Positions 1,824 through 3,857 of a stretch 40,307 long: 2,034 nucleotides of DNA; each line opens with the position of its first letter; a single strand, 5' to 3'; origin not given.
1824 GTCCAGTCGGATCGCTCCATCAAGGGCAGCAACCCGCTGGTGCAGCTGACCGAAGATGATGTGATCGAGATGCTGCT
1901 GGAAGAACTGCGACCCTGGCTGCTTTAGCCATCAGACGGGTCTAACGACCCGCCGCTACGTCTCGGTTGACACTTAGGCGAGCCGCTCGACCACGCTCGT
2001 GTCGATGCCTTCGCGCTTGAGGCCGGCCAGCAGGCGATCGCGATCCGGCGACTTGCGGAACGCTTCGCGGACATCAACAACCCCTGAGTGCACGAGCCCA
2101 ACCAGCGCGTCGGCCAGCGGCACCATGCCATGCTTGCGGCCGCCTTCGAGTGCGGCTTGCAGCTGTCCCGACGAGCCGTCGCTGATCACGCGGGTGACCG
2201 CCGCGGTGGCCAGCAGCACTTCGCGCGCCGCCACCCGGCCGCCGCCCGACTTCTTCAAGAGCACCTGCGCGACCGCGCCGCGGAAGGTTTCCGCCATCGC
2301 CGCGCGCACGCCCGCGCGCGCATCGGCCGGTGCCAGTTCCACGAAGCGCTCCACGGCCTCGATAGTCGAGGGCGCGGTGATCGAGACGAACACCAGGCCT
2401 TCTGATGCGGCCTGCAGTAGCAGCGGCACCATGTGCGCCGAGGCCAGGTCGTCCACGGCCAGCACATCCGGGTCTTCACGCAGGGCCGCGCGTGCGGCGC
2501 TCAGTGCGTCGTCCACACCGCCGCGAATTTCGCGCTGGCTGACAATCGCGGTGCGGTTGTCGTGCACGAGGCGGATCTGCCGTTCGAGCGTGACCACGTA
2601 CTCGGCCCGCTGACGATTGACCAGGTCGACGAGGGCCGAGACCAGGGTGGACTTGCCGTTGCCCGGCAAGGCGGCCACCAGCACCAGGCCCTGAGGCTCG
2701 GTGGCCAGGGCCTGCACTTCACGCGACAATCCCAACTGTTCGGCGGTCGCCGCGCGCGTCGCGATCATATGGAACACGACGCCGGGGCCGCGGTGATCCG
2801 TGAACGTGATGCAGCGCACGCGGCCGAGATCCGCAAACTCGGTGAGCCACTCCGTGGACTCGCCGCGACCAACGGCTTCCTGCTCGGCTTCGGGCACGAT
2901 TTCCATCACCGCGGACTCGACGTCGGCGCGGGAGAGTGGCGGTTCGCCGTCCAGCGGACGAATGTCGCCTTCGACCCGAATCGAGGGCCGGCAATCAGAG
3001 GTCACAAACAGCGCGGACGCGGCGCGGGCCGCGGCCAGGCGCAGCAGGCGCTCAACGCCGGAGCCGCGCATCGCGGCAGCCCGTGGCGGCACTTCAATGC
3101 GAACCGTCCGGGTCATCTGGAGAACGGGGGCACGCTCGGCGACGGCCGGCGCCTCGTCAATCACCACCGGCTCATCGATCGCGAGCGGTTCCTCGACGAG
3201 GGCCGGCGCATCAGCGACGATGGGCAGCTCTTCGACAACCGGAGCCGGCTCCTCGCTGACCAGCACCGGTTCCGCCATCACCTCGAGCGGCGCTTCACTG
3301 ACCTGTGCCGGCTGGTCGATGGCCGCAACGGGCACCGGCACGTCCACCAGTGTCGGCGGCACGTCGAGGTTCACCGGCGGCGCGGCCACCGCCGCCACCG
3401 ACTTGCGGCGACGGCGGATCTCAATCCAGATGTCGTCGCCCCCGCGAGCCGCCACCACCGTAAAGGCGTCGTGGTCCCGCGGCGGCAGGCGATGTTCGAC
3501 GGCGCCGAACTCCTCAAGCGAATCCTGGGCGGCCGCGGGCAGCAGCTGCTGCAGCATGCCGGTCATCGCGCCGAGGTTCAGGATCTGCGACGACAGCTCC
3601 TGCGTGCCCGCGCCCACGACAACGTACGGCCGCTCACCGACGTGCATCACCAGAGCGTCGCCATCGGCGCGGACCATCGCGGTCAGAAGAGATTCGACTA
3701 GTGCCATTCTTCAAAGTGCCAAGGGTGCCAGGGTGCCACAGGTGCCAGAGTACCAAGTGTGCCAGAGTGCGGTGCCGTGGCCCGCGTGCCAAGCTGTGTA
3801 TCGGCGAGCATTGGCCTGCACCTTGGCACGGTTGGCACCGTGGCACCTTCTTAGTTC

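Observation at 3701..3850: Ten perfect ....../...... hexamers packed into 150 bp upstream of the PilT-like gene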

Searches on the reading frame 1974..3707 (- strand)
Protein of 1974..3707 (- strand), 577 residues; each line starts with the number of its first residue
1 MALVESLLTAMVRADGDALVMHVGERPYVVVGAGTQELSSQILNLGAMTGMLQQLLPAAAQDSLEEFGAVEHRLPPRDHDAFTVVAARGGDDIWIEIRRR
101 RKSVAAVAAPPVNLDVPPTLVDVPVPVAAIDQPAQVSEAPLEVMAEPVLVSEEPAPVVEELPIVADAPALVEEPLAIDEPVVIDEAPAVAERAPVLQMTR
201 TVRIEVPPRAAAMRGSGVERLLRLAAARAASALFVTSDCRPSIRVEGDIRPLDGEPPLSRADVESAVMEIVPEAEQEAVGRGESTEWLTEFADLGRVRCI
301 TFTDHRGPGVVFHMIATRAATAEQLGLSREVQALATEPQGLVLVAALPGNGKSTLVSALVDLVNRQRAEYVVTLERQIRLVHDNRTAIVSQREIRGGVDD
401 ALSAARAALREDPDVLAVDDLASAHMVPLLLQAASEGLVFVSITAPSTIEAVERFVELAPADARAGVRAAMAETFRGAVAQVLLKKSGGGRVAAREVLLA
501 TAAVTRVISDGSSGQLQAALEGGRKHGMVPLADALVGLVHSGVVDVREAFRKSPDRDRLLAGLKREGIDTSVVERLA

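Call 8: search_protein_families(library=pfam, proteins=[window:1974-3707:-])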
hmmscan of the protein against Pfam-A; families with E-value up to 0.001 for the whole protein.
window:1974-3707:- (577 aa): 1 family
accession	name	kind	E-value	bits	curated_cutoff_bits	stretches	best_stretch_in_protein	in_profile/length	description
PF00437.27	T2SSE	-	3.6e-12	46.1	24.9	1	329-486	132-280/370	Type II/IV secretion system protein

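Call 10: find_encoding_contigs(protein=window:1974-3707:-, flank=10000, max_places=10)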
Protein window:1974-3707:- (577 aa): no gene with exactly this product is on record in the collection.
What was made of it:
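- Tried and rejected: It is not on record, because public calls start at M11 (call 10).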

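Call 11: find_homologous_proteins(query=window:1974-3707:-)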
Query window:1974-3707:- (577 aa): 2371 proteins with E <= 0.001 among 8000 candidates; the best 120 are listed.
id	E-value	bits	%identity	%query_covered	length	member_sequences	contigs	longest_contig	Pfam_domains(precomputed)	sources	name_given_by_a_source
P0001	0.0e+0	1175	100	98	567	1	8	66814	PF00437.27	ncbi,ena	-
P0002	0.0e+0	1174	100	98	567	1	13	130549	PF00437.27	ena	-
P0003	0.0e+0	1173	100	98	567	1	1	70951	PF00437.27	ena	-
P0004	0.0e+0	1173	100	98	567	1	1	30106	PF00437.27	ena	-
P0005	0.0e+0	1173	100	98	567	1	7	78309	PF00437.27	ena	-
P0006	0.0e+0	1172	100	98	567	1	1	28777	PF00437.27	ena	-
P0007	0.0e+0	1172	100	98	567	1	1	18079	PF00437.27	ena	-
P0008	0.0e+0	1172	100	98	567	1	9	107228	PF00437.27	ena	-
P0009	0.0e+0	1171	99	98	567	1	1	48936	PF00437.27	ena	-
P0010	0.0e+0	1171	100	98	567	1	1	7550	PF00437.27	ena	-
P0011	0.0e+0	1171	100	98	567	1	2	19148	PF00437.27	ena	-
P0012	0.0e+0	1171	100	98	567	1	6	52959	PF00437.27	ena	-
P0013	0.0e+0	1171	100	98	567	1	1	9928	PF00437.27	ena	-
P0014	0.0e+0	1171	99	98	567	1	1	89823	PF00437.27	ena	-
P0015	0.0e+0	1170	99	98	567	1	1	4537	PF00437.27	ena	-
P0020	0.0e+0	1169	99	98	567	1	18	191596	PF00437.27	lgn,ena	-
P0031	0.0e+0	1152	98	98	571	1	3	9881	PF00437.27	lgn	-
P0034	0.0e+0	1094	94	100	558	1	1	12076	PF00437.27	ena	-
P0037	0.0e+0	1081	93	100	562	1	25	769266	PF00437.27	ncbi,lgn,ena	-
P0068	8.7e-258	875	73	98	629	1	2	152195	PF00437.27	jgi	-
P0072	9.9e-252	855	76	98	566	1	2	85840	PF00437.27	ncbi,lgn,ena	-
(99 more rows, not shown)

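Call 12: find_encoding_contigs(protein=P0037, flank=3000, max_places=3)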
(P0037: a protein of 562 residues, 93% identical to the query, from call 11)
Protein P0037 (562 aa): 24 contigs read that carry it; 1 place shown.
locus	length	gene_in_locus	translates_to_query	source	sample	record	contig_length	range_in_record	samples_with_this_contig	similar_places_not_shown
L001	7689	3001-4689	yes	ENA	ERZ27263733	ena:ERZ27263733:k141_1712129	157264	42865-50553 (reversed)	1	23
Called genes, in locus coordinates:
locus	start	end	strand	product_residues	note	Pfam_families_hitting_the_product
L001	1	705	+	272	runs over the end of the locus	PF01926:MMR_HSR1, PF02421:FeoB_N, PF17910:FeoB_Cyto (weak)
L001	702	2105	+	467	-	PF07670:Gate, PF07664:FeoB_C, PF07670:Gate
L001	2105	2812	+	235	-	PF01209:Ubie_methyltran, PF02353:CMAS (weak), PF13489:Methyltransf_23, PF13649:Methyltransf_25, PF13847:Methyltransf_31, PF08241:Methyltransf_11, PF08242:Methyltransf_12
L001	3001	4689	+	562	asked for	PF00437:T2SSE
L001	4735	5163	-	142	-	-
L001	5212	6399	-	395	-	PF02515:CoA_transf_3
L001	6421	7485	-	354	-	PF03447:NAD_binding_3 (faint), PF00742:Homoserine_dh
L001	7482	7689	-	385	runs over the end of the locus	PF00155:Aminotran_1_2, PF01041:DegT_DnrJ_EryC1 (weak)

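Call 13: find_encoding_contigs(protein=P0072, flank=3000, max_places=2)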
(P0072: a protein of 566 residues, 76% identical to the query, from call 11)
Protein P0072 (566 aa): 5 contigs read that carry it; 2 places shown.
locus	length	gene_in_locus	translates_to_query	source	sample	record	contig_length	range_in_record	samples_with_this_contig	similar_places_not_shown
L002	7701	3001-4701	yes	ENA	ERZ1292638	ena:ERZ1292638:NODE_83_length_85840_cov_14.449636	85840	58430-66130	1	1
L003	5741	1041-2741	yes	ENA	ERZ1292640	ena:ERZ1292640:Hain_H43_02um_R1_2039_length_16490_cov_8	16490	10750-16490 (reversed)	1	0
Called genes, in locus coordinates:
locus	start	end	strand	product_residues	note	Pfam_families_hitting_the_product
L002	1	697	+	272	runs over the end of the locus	PF01926:MMR_HSR1, PF02421:FeoB_N, PF17910:FeoB_Cyto (weak)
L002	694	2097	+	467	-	PF07670:Gate, PF07664:FeoB_C, PF07670:Gate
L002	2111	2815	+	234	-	PF01209:Ubie_methyltran, PF05148:Methyltransf_8 (weak), PF02353:CMAS (weak), PF13489:Methyltransf_23, PF13649:Methyltransf_25, PF13847:Methyltransf_31, PF08241:Methyltransf_11, PF08242:Methyltransf_12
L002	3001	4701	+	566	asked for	PF00437:T2SSE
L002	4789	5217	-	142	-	-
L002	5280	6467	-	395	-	PF02515:CoA_transf_3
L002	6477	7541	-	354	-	PF03447:NAD_binding_3 (faint), PF00742:Homoserine_dh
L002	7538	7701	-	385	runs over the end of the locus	PF00155:Aminotran_1_2, PF00266:Aminotran_5 (faint), PF01041:DegT_DnrJ_EryC1 (weak)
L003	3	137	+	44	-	?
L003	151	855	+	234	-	PF01209:Ubie_methyltran, PF05148:Methyltransf_8 (weak), PF02353:CMAS (weak), PF13489:Methyltransf_23, PF13649:Methyltransf_25, PF13847:Methyltransf_31, PF08241:Methyltransf_11, PF08242:Methyltransf_12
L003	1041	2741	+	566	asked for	PF00437:T2SSE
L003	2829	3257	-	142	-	-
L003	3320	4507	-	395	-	PF02515:CoA_transf_3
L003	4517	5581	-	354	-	PF03447:NAD_binding_3 (faint), PF00742:Homoserine_dh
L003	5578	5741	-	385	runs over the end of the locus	PF00155:Aminotran_1_2, PF00266:Aminotran_5 (faint), PF01041:DegT_DnrJ_EryC1 (weak)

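Call 14: find_encoding_contigs(protein=P0068, flank=3000, max_places=2)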
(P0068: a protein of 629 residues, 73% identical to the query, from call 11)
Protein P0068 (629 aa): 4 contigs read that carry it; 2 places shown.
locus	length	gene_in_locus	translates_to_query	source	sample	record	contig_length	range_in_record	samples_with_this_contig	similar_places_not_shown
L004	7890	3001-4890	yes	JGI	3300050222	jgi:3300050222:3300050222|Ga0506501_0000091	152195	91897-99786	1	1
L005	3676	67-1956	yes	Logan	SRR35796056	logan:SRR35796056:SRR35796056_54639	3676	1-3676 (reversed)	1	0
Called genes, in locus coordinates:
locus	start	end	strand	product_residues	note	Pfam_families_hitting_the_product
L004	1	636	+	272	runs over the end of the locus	PF01926:MMR_HSR1, PF02421:FeoB_N, PF17910:FeoB_Cyto (weak)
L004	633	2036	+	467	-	PF07670:Gate, PF07664:FeoB_C, PF07670:Gate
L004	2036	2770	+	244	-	PF01209:Ubie_methyltran, PF13489:Methyltransf_23, PF13847:Methyltransf_31, PF08241:Methyltransf_11, PF08242:Methyltransf_12, PF13649:Methyltransf_25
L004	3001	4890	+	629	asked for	PF00437:T2SSE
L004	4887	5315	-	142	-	-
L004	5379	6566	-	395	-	PF02515:CoA_transf_3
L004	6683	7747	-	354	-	PF03447:NAD_binding_3 (faint), PF00742:Homoserine_dh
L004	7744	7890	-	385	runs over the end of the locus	PF00155:Aminotran_1_2, PF01041:DegT_DnrJ_EryC1 (weak)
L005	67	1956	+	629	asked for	PF00437:T2SSE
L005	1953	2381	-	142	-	-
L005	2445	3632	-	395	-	PF02515:CoA_transf_3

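Call 21: find_related_loci(query=A1, collection=metagenome_contigs, flank=2500)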
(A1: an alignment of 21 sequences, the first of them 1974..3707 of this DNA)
Query A1 (577 aa) in metagenome_contigs; peptide patterns used: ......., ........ (x = any residue, [..] = any of these).
600 stretches matched a pattern (row limit reached: there are more); 255 encode a relative of the query (tblastn E <= 1e-3); the best 80 are kept; 80 distinct loci.
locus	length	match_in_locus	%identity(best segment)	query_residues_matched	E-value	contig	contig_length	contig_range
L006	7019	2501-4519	70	1-577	0e+0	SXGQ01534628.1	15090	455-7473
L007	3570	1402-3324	69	1-577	0e+0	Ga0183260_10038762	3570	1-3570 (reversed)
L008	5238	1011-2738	76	1-577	0e+0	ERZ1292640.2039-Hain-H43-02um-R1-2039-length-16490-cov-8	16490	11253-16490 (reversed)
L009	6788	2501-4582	86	1-577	0e+0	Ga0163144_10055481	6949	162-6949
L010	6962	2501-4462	59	1-577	0e+0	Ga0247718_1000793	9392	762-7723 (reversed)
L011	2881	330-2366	57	1-577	0e+0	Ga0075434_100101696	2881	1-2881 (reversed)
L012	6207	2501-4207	61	1-577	0e+0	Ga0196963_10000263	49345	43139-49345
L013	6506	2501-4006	60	1-577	0e+0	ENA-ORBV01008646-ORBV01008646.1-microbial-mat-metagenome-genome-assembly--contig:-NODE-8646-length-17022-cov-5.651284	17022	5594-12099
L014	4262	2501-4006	59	1-577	0e+0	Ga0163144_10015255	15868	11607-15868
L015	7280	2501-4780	68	1-577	5e-180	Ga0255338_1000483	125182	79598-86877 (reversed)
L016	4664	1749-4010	71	1-577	0e+0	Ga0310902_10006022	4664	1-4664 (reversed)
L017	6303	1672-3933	71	1-577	0e+0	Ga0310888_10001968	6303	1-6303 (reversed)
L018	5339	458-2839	73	1-577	2e-178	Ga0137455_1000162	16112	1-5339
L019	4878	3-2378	73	71-577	9e-177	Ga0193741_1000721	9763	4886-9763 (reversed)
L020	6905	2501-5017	72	1-577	8e-176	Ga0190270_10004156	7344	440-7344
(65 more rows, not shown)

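Call 31: find_encoding_contigs(protein=P0002, flank=1500, max_places=10)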
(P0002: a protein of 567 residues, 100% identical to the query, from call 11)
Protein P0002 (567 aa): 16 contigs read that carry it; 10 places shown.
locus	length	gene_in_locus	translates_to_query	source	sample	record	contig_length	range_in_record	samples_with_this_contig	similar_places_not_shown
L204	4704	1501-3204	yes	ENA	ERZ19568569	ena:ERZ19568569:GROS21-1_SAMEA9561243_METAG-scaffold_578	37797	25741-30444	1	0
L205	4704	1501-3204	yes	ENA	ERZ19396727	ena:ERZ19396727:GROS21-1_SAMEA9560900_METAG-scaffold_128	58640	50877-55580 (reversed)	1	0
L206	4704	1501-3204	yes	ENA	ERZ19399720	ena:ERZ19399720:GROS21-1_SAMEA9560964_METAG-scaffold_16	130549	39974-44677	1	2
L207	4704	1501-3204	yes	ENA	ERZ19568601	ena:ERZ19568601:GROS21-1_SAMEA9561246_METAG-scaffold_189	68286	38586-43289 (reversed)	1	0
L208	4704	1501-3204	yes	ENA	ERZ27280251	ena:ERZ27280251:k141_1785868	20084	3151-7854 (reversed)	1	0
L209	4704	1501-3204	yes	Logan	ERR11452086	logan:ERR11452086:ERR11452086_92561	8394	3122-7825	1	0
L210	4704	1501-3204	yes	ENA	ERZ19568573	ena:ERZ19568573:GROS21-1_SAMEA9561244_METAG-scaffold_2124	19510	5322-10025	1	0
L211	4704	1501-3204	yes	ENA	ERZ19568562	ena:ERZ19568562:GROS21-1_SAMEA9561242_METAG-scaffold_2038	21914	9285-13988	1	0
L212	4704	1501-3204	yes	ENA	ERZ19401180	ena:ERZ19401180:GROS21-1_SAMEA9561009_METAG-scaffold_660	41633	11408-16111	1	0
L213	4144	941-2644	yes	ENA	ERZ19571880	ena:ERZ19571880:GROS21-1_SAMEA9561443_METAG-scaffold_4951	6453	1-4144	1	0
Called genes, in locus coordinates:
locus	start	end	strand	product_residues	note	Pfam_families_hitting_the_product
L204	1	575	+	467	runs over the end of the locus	PF07670:Gate, PF07664:FeoB_C, PF07670:Gate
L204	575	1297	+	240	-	PF01209:Ubie_methyltran, PF02353:CMAS (faint), PF13489:Methyltransf_23, PF01170:UPF0020 (faint), PF08241:Methyltransf_11, PF08242:Methyltransf_12, PF13649:Methyltransf_25, PF13847:Methyltransf_31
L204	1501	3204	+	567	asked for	PF00437:T2SSE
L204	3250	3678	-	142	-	-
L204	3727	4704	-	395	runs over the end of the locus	PF02515:CoA_transf_3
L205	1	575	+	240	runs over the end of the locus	PF07664:FeoB_C, PF07670:Gate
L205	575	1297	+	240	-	PF01209:Ubie_methyltran, PF02353:CMAS (faint), PF13489:Methyltransf_23, PF01170:UPF0020 (faint), PF08241:Methyltransf_11, PF08242:Methyltransf_12, PF13649:Methyltransf_25, PF13847:Methyltransf_31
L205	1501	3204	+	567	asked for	PF00437:T2SSE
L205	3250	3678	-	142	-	-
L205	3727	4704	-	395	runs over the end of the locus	PF02515:CoA_transf_3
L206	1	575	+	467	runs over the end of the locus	PF07670:Gate, PF07664:FeoB_C, PF07670:Gate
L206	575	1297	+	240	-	PF01209:Ubie_methyltran, PF02353:CMAS (faint), PF13489:Methyltransf_23, PF01170:UPF0020 (faint), PF08241:Methyltransf_11, PF08242:Methyltransf_12, PF13649:Methyltransf_25, PF13847:Methyltransf_31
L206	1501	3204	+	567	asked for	PF00437:T2SSE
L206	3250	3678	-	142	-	-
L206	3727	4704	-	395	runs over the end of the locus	PF02515:CoA_transf_3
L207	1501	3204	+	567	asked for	PF00437:T2SSE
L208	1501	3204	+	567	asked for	PF00437:T2SSE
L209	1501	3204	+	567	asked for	PF00437:T2SSE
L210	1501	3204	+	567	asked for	PF00437:T2SSE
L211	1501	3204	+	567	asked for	PF00437:T2SSE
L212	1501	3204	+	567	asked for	PF00437:T2SSE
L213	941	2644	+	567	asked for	PF00437:T2SSE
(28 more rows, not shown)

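Call 32: find_encoding_contigs(protein=P0020, flank=1500, max_places=10)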
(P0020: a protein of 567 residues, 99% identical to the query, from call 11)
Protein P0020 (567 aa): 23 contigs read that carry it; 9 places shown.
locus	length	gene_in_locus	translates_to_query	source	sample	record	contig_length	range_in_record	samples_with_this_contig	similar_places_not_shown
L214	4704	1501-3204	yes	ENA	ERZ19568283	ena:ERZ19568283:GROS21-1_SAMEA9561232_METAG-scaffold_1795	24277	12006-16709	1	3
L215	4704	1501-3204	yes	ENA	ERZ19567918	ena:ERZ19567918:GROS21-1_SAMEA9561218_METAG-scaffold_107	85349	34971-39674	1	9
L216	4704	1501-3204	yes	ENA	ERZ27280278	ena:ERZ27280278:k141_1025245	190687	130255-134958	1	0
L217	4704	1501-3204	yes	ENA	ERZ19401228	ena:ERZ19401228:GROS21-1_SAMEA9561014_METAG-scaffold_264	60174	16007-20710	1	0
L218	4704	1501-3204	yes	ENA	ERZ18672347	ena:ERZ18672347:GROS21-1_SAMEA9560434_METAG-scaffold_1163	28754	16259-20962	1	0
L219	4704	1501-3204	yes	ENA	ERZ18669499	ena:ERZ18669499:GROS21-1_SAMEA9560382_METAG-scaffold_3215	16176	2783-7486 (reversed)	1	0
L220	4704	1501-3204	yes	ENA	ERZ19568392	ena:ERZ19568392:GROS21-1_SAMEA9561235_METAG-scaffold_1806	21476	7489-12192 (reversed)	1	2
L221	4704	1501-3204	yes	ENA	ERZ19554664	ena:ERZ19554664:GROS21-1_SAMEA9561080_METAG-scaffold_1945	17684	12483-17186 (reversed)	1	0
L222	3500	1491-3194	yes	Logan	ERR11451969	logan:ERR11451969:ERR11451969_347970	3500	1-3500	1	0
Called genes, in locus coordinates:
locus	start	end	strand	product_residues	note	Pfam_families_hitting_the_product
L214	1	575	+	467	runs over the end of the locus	PF07670:Gate, PF07664:FeoB_C, PF07670:Gate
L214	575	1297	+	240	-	PF01209:Ubie_methyltran, PF02353:CMAS (faint), PF13489:Methyltransf_23, PF01170:UPF0020 (faint), PF08241:Methyltransf_11, PF08242:Methyltransf_12, PF13649:Methyltransf_25, PF13847:Methyltransf_31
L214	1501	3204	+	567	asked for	PF00437:T2SSE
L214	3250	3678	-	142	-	-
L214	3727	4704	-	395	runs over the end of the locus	PF02515:CoA_transf_3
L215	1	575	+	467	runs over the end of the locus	PF07670:Gate, PF07664:FeoB_C, PF07670:Gate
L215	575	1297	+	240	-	PF01209:Ubie_methyltran, PF02353:CMAS (faint), PF13489:Methyltransf_23, PF01170:UPF0020 (faint), PF08241:Methyltransf_11, PF08242:Methyltransf_12, PF13649:Methyltransf_25, PF13847:Methyltransf_31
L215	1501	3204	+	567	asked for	PF00437:T2SSE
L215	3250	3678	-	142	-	-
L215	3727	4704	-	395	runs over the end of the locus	PF02515:CoA_transf_3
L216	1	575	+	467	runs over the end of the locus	PF07670:Gate, PF07664:FeoB_C, PF07670:Gate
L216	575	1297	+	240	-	PF01209:Ubie_methyltran, PF02353:CMAS (faint), PF13489:Methyltransf_23, PF01170:UPF0020 (faint), PF08241:Methyltransf_11, PF08242:Methyltransf_12, PF13649:Methyltransf_25, PF13847:Methyltransf_31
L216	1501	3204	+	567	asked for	PF00437:T2SSE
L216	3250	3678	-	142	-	-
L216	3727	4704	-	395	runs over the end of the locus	PF02515:CoA_transf_3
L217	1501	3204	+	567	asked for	PF00437:T2SSE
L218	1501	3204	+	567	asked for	PF00437:T2SSE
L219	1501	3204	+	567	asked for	PF00437:T2SSE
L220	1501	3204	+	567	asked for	PF00437:T2SSE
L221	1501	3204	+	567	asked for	PF00437:T2SSE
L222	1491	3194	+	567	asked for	PF00437:T2SSE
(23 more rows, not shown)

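Call 33: find_encoding_contigs(protein=P0031, flank=1500, max_places=10)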
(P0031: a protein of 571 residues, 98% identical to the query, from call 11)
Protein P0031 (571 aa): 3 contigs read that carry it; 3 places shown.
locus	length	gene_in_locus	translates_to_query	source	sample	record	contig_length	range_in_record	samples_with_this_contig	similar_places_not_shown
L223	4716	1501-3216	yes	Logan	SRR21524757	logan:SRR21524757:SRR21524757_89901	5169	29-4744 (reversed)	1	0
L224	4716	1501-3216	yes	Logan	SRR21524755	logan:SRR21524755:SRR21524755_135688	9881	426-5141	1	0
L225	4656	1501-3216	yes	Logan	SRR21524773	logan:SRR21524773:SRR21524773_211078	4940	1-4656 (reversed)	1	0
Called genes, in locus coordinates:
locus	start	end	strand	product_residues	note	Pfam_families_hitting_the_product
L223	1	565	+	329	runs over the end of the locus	?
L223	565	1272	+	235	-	PF01209:Ubie_methyltran, PF02353:CMAS (weak), PF13489:Methyltransf_23, PF13649:Methyltransf_25, PF13847:Methyltransf_31, PF08241:Methyltransf_11, PF08242:Methyltransf_12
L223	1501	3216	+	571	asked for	PF00437:T2SSE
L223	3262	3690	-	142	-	-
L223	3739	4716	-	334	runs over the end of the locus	?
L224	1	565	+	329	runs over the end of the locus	?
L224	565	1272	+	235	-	PF01209:Ubie_methyltran, PF02353:CMAS (weak), PF13489:Methyltransf_23, PF13649:Methyltransf_25, PF13847:Methyltransf_31, PF08241:Methyltransf_11, PF08242:Methyltransf_12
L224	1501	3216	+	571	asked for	PF00437:T2SSE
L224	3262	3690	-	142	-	-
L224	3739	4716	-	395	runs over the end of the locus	PF02515:CoA_transf_3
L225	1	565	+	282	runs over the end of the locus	?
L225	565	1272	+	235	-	PF01209:Ubie_methyltran, PF02353:CMAS (weak), PF13489:Methyltransf_23, PF13649:Methyltransf_25, PF13847:Methyltransf_31, PF08241:Methyltransf_11, PF08242:Methyltransf_12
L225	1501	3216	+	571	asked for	PF00437:T2SSE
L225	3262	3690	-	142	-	-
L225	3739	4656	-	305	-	?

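Call 34: find_encoding_contigs(protein=P0034, flank=1500, max_places=10)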
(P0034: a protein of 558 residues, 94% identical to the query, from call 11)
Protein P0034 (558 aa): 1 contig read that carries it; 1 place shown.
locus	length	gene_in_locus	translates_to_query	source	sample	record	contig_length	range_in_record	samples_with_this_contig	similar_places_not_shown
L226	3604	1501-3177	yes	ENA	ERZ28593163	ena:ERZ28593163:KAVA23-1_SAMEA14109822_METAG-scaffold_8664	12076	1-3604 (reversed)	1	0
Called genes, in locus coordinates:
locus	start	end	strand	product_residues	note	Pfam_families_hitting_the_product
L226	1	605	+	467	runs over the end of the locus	PF07670:Gate, PF07664:FeoB_C, PF07670:Gate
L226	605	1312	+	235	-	PF01209:Ubie_methyltran, PF02353:CMAS (weak), PF13489:Methyltransf_23, PF13649:Methyltransf_25, PF13847:Methyltransf_31, PF08241:Methyltransf_11, PF08242:Methyltransf_12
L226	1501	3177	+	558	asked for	PF00437:T2SSE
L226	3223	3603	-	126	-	?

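Call 50: search_protein_families(library=ncbifam, proteins=[window:1974-3707:-], max_evalue=0.001)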
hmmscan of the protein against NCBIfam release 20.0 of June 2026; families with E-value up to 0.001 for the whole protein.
window:1974-3707:- (577 aa): 8 families
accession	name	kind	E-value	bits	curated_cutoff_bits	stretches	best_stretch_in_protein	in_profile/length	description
TIGR01420.1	pilT_fam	subfamily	4.4e-68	230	319.1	1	219-556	3-341/343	PilT/PilU family type 4a pilus ATPase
TIGR02524.1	dot_icm_DotB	equivalog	7.9e-16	58.2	463.3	1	305-520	100-321/358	Dot/Icm type IV secretion system ATPase DotB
TIGR02525.1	plasmid_TraJ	equivalog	3.1e-15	56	368.3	1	313-514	123-328/372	plasmid transfer ATPase TraJ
NF007755.0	PRK10436.1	equivalog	1e-10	40.9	617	1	221-459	92-336/465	type II secretion system protein GspE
TIGR02533.1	type_II_gspE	equivalog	4.2e-10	38.9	630.25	1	322-458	222-359/486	type II secretion system ATPase GspE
NF041000.1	ATPase_ComGA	equivalog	5.1e-10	38.8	300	1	311-461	97-248/267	competence type IV pilus ATPase ComGA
NF053534.1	T4PilAsmATPsTfpB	equivalog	2.3e-08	32.9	850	1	323-458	316-452/584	type IV pilus assembly ATPase TfpB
TIGR02538.1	type_IV_pilB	equivalog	2.6e-07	29.6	675.65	1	335-458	312-432/564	type IV-A pilus assembly ATPase PilB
